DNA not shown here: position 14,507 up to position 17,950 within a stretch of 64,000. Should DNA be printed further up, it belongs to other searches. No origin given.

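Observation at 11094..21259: Tandem array of three giant SARP/AfsR-like STAND regulators with no obvious target cluster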

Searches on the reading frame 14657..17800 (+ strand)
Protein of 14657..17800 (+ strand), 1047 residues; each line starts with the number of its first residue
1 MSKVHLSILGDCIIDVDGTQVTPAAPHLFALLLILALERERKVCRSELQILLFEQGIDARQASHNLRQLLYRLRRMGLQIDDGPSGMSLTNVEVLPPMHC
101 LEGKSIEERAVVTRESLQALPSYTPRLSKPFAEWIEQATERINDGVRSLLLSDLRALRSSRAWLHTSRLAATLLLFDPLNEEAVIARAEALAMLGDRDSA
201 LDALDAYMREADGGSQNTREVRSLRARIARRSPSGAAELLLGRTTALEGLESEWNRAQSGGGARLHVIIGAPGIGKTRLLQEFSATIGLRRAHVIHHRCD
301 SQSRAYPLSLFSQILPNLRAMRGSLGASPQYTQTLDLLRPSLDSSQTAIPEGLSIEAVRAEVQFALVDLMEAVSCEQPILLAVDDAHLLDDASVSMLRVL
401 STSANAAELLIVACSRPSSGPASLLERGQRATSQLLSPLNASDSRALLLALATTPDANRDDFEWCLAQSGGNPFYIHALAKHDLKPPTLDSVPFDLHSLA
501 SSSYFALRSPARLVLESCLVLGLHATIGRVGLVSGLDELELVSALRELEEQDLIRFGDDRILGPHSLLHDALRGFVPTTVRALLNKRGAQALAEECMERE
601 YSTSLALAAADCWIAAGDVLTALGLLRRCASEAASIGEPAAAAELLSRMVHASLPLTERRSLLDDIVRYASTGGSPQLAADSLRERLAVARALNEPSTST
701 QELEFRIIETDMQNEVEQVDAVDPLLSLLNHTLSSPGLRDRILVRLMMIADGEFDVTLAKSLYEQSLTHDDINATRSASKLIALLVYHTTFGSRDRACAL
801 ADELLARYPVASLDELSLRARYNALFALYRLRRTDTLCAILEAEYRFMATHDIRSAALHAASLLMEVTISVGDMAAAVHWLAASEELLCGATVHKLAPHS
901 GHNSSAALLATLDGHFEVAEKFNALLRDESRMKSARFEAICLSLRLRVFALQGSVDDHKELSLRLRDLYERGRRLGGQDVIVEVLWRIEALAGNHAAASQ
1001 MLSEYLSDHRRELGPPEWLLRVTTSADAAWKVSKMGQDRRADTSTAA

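Call 3: search_protein_families(library=pfam, proteins=[window:14657-17800:+], max_evalue=0.01)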
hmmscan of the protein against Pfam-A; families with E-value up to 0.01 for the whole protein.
window:14657-17800:+ (1047 aa): 3 families
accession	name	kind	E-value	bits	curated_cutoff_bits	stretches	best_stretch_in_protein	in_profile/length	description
PF13191.12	AAA_16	-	8.4e-18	65.9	32.6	1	240-412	2-167/167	AAA ATPase domain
PF13401.12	AAA_22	-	5.4e-08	33.6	27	1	262-404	4-114/130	AAA domain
PF05729.18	NACHT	-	0.0067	16.7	26.7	0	265-318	2-62/167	NACHT domain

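Call 4: search_protein_families(library=ncbifam, proteins=[window:14657-17800:+], max_evalue=0.01)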
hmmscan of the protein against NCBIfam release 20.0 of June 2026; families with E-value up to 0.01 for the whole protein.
window:14657-17800:+ (1047 aa): 1 family
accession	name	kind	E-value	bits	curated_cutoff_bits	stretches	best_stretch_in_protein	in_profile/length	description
TIGR03903.1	TOMM_kin_cyc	equivalog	5.2e-13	47.8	705.75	1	227-623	469-891/1267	TOMM system kinase/cyclase fusion protein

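Call 9: search_solved_structures(query=window:14657-17800:+, max_evalue=1)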
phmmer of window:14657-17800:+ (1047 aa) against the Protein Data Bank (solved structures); distinct sequences matched with E-value up to 1: 1.
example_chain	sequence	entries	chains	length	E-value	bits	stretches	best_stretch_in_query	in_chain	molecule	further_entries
6x05_K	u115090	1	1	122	0.29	12.4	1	637-694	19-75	VHH-SAN4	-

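Call 10: find_homologous_proteins(query=window:14657-17800:+, max_evalue=0.001)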
Query window:14657-17800:+ (1047 aa): 473 proteins with E <= 0.001 among 8000 candidates; the best 120 are listed.
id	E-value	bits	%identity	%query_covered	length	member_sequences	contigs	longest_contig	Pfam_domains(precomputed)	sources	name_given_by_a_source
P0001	0.0e+0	2257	100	100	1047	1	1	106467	PF13401.13,PF13191.13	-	-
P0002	0.0e+0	1035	51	98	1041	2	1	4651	PF05729.19,PF13401.13,PF13191.13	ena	-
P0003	2.6e-283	961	49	98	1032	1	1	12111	PF13401.13,PF13191.13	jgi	jgi:DNA-binding SARP family transcriptional activator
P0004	5.4e-267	907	48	98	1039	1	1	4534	PF13401.13,PF13191.13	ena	-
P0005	8.2e-262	890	47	98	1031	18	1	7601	PF13401.13,PF13191.13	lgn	-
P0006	2.6e-255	868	45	98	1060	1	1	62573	PF13401.13,PF13191.13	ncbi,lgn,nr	ncbi:MAG: hypothetical protein JWM95_5337 [Gemmatimonadetes bacterium]|nr:hypothetical protein [Gemm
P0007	7.3e-255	867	44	99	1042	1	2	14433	PF13401.13,PF13191.13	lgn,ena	-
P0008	4.6e-253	861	44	98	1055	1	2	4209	PF13401.13,PF13191.13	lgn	-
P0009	1.2e-252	859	46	99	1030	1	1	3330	PF13401.13,PF13191.13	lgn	-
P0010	1.3e-251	856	44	99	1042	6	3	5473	PF13401.13,PF13191.13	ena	-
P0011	3.9e-249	848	44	98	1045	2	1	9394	PF13401.13,PF13191.13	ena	-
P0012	2.9e-245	835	44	99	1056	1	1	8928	PF13401.13,PF13191.13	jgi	jgi:Predicted ATPase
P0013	3.6e-245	835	45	98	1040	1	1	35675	PF13401.13,PF13191.13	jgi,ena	-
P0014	8.0e-245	833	44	98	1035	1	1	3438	PF13401.13,PF13191.13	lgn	-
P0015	1.8e-244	832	44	98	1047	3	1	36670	PF13401.13,PF13191.13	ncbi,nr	ncbi:MAG: hypothetical protein JWL61_1170 [Gemmatimonadetes bacterium]|nr:hypothetical protein [Gemm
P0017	6.2e-244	830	44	99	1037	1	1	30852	PF13401.13,PF13191.13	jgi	jgi:tetratricopeptide (TPR) repeat protein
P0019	3.0e-241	822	43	98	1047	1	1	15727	PF13401.13,PF13191.13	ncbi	-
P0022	4.4e-235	801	42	99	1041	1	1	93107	PF13401.13,PF13191.13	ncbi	-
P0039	1.4e-200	687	40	98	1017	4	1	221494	PF13401.13,PF13191.13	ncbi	-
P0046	6.0e-181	622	38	98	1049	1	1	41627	PF13401.13,PF13191.13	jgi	jgi:DNA-binding SARP family transcriptional activator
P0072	7.4e-98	347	30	99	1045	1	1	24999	PF13191.13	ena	-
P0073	3.1e-96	342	31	99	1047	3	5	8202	PF17874.8,PF13191.13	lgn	-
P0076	5.4e-84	301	30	93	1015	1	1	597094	PF13401.13,PF13191.13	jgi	jgi:DNA-binding SARP family transcriptional activator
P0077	5.7e-77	278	29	97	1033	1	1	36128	PF17874.8,PF13191.13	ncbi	-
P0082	9.6e-69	251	27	96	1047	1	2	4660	PF14559.13,PF17874.8,PF13191.13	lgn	-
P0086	1.2e-62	230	27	97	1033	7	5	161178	PF13191.13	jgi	-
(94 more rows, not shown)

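Call 15: search_solved_structures(query=A1, max_evalue=1, show_alignments=2)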
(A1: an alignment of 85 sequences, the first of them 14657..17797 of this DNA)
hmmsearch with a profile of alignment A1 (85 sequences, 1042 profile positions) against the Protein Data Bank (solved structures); distinct sequences matched with E-value up to 1: 138 (the best 60 are shown).
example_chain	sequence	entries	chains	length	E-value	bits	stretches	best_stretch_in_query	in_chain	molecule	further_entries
1hz4_A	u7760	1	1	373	9e-13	50.2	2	766-974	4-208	MALT REGULATORY PROTEIN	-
9k7u_A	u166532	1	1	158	3.8e-08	34.9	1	824-939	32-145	Heter-Zn2-HEHE-22A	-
5a7d_B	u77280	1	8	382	1.4e-06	29.7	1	795-926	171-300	PINS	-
4a1s_A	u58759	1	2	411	1.4e-06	29.7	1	795-923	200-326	PARTNER OF INSCUTEABLE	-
6mfv_A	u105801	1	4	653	5.5e-06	27.7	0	859-950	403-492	tetratricopeptide repeat sensor PH0952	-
5h7c_A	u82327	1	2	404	0.00011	23.4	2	640-777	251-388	Immunoglobulin G-binding protein A, DHR14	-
3fwy_A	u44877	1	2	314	0.00016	22.9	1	261-303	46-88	Light-independent protochlorophyllide reductase iron-sulfur ATP-binding protein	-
6uyk_A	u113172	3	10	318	0.00016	22.9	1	261-303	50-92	Light-independent protochlorophyllide reductase iron-sulfur ATP-binding protein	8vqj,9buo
9d2f_L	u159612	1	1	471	0.00046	21.4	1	788-896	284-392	Tetratricopeptide repeat protein 29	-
5a6c_A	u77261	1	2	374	0.00054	21.1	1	795-922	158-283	G-PROTEIN-SIGNALING MODULATOR 2, AFADIN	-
4g2v_A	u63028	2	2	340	0.00079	20.6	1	795-923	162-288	G-protein-signaling modulator 2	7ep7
3ro2_A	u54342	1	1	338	0.0008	20.6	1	795-923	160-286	G-protein-signaling modulator 2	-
4jhr_A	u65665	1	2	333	0.0014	19.8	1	795-923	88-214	G-protein-signaling modulator 2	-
6hc2_A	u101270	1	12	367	0.0015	19.7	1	795-923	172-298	G-protein-signaling modulator 2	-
3sf4_A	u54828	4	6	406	0.0016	19.6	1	795-923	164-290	G-protein-signaling modulator 2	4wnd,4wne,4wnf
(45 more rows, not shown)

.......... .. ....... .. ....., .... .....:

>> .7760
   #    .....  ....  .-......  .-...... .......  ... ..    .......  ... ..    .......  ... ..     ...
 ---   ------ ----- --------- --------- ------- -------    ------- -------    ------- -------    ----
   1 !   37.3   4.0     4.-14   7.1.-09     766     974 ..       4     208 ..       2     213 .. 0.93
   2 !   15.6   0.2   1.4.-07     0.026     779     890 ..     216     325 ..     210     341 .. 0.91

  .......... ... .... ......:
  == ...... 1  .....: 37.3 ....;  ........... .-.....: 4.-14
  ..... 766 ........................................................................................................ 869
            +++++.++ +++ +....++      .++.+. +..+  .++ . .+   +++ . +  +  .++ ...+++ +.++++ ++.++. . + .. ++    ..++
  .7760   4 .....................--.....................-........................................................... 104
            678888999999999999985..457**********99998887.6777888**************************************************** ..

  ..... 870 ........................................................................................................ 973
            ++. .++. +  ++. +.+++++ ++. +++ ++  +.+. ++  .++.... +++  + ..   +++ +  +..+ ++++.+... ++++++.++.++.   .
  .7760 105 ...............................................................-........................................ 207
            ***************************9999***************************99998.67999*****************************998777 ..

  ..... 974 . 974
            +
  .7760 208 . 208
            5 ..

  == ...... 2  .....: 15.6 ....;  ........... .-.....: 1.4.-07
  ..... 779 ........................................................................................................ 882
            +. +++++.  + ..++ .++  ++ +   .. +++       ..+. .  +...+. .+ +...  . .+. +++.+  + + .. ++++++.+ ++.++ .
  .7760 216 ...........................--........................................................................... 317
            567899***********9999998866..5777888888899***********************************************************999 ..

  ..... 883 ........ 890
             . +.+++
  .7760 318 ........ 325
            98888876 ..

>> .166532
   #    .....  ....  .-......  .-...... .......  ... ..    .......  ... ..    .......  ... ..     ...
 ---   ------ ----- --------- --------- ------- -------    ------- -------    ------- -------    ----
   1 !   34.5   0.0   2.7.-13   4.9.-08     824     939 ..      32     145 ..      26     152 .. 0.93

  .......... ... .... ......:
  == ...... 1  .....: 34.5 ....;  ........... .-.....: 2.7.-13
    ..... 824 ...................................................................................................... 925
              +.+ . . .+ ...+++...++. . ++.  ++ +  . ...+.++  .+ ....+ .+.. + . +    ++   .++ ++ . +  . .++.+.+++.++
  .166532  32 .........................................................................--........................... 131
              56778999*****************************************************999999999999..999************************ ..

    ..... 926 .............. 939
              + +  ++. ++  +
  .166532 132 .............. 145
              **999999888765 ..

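Call 16: find_encoding_contigs(protein=P0006, flank=10000, max_places=2)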
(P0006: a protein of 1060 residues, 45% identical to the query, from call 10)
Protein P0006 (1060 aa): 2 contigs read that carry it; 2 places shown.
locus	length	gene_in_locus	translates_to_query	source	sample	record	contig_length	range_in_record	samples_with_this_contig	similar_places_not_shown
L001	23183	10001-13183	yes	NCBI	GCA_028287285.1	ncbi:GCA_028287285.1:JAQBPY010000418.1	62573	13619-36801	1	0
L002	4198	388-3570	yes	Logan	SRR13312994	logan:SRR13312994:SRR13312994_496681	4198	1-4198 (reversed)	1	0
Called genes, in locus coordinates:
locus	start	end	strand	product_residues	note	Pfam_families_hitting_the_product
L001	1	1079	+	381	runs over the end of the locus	PF12690:BsuPI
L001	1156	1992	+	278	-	PF02735:Ku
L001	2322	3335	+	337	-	PF20030:bpMoxR, PF00004:AAA (weak), PF07726:AAA_3, PF07728:AAA_5, PF17863:AAA_lid_2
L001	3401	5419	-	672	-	PF00072:Response_reg, PF13426:PAS_9 (weak), PF01590:GAF, PF13185:GAF_2 (weak), PF13492:GAF_3, PF00512:HisKA, PF02518:HATPase_c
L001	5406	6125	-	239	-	PF00072:Response_reg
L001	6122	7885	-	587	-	PF00672:HAMP, PF00512:HisKA, PF02518:HATPase_c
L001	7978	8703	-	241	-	-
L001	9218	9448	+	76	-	PF13683:rve_3 (weak)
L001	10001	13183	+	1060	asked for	PF13191:AAA_16, PF13401:AAA_22 (weak)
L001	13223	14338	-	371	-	PF13384:HTH_23 (weak), PF13518:HTH_28 (weak), PF13551:HTH_29, PF13565:HTH_32, PF13358:DDE_3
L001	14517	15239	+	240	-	-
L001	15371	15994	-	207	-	PF01695:IstB_IS21, PF13481:AAA_25 (weak), PF20720:nSTAND3 (faint), PF00004:AAA (weak)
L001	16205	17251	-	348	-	PF00665:rve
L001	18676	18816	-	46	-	-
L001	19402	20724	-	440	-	PF20972:MASE9 (weak), PF13487:HD_5, PF01966:HD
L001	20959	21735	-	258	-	-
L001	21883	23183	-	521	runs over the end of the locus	PF00158:Sigma54_activat, PF14532:Sigma54_activ_2, PF01078:Mg_chelatase (faint), PF07728:AAA_5, PF25601:AAA_lid_14, PF02954:HTH_8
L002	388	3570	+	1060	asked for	PF13191:AAA_16, PF13401:AAA_22 (weak)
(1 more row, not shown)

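Call 17: find_encoding_contigs(protein=P0022, flank=10000, max_places=2)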
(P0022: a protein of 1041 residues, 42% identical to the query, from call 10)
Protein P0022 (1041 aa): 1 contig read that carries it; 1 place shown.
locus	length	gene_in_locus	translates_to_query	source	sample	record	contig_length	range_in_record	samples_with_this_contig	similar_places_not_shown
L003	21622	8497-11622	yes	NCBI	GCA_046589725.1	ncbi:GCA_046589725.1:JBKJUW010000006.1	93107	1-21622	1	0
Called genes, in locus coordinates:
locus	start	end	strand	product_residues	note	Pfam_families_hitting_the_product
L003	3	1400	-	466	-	?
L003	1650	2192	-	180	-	PF00213:OSCP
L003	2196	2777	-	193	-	PF00430:ATP-synt_B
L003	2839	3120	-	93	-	PF00137:ATP-synt_C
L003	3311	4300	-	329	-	PF00119:ATP-synt_A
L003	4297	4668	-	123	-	-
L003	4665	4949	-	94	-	PF09527:ATPase_gene1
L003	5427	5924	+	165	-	PF12690:BsuPI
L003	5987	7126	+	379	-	PF12690:BsuPI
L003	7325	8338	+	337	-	PF20030:bpMoxR, PF00004:AAA (weak), PF07726:AAA_3, PF07728:AAA_5, PF17863:AAA_lid_2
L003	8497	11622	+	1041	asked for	PF13191:AAA_16, PF13401:AAA_22 (weak)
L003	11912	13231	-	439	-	PF13487:HD_5, PF01966:HD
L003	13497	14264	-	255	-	-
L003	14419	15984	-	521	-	PF00158:Sigma54_activat, PF14532:Sigma54_activ_2, PF00004:AAA (weak), PF07728:AAA_5, PF25601:AAA_lid_14, PF02954:HTH_8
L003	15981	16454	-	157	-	PF00994:MoCF_biosynth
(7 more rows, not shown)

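Call 18: find_encoding_contigs(protein=P0039, flank=10000, max_places=2)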
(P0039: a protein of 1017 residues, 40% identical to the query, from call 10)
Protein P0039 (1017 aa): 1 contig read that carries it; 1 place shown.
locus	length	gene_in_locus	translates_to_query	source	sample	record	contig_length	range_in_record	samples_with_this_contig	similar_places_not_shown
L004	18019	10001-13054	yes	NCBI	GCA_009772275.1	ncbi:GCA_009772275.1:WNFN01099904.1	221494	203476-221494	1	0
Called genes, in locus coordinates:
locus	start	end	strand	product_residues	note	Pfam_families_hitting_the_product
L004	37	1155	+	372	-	PF04389:Peptidase_M28, PF01546:Peptidase_M20, PF07687:M20_dimer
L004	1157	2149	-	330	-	PF00132:Hexapep (faint), PF00483:NTP_transferase, PF12804:NTP_transf_3 (weak), PF25084:LbH_EIF2B, PF25087:GMPPB_C (weak)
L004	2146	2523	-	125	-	PF01050:MannoseP_isomer (weak), PF07883:Cupin_2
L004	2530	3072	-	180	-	PF00213:OSCP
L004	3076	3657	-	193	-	PF00430:ATP-synt_B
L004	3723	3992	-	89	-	PF00137:ATP-synt_C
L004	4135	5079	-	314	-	PF00119:ATP-synt_A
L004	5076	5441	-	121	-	-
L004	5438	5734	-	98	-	PF09527:ATPase_gene1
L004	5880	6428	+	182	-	PF12690:BsuPI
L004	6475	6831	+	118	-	PF12690:BsuPI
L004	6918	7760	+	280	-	PF02735:Ku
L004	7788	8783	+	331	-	PF01068:DNA_ligase_A_M, PF04679:DNA_ligase_A_C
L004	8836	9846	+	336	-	PF20030:bpMoxR, PF00004:AAA (weak), PF07726:AAA_3, PF07728:AAA_5, PF17863:AAA_lid_2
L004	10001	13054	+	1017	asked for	PF13191:AAA_16, PF13401:AAA_22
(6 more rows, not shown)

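Call 19: find_encoding_contigs(protein=P0017, flank=10000, max_places=1)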
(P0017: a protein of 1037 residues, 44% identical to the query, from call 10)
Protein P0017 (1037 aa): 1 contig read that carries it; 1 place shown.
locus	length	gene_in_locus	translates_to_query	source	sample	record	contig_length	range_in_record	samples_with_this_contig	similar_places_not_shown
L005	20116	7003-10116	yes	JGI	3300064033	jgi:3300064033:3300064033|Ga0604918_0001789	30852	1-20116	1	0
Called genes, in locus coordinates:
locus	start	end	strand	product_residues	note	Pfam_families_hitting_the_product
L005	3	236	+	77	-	?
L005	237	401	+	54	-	-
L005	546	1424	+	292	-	PF02735:Ku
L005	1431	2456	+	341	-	PF01068:DNA_ligase_A_M, PF04679:DNA_ligase_A_C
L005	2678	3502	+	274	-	-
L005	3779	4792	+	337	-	PF20030:bpMoxR, PF00004:AAA (weak), PF07726:AAA_3, PF07728:AAA_5, PF17863:AAA_lid_2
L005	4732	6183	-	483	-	PF05230:MASE2, PF00512:HisKA, PF02518:HATPase_c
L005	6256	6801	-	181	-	-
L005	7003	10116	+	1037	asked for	PF13191:AAA_16, PF13401:AAA_22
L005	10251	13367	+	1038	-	PF13191:AAA_16, PF13401:AAA_22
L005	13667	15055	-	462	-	PF13487:HD_5, PF01966:HD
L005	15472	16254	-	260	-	-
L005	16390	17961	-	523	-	PF00158:Sigma54_activat, PF14532:Sigma54_activ_2, PF07728:AAA_5, PF00004:AAA (faint), PF25601:AAA_lid_14, PF02954:HTH_8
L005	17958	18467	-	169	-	PF00994:MoCF_biosynth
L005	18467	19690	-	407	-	PF01571:GCV_T, PF08669:GCV_T_C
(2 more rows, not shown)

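Call 20: find_encoding_contigs(protein=P0046, flank=10000, max_places=1)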
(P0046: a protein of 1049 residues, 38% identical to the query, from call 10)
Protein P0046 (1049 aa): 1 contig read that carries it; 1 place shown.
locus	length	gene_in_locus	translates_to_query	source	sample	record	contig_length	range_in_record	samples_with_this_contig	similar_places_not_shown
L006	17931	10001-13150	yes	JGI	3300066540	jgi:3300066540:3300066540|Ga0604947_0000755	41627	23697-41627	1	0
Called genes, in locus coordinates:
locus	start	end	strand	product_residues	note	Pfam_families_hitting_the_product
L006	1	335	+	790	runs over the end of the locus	PF07676:PD40 (faint), PF26550:Tricorn_2nd (faint), PF26549:Tricorn_N, PF00930:DPPIV_N, PF02129:Peptidase_S15, PF20434:BD-FAE (weak), PF00326:Peptidase_S9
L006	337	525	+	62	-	PF04328:Sel_put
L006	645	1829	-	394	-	PF07690:MFS_1, PF12832:MFS_1_like (faint), PF00083:Sugar_tr (weak), PF07690:MFS_1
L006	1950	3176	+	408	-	PF04389:Peptidase_M28, PF01546:Peptidase_M20, PF07687:M20_dimer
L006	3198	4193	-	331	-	PF00132:Hexapep (faint), PF00483:NTP_transferase, PF12804:NTP_transf_3, PF25084:LbH_EIF2B (weak), PF25087:GMPPB_C (weak)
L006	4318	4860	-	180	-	PF00213:OSCP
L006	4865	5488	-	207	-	PF00430:ATP-synt_B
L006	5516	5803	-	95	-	PF00137:ATP-synt_C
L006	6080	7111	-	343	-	PF00119:ATP-synt_A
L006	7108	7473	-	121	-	-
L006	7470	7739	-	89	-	PF09527:ATPase_gene1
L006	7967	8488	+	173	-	PF12690:BsuPI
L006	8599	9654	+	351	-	PF20030:bpMoxR, PF00004:AAA (weak), PF07726:AAA_3, PF07728:AAA_5, PF17863:AAA_lid_2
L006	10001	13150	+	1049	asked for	PF13191:AAA_16, PF13401:AAA_22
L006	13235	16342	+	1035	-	PF13191:AAA_16, PF25199:nSTAND_NTPase5 (faint), PF13401:AAA_22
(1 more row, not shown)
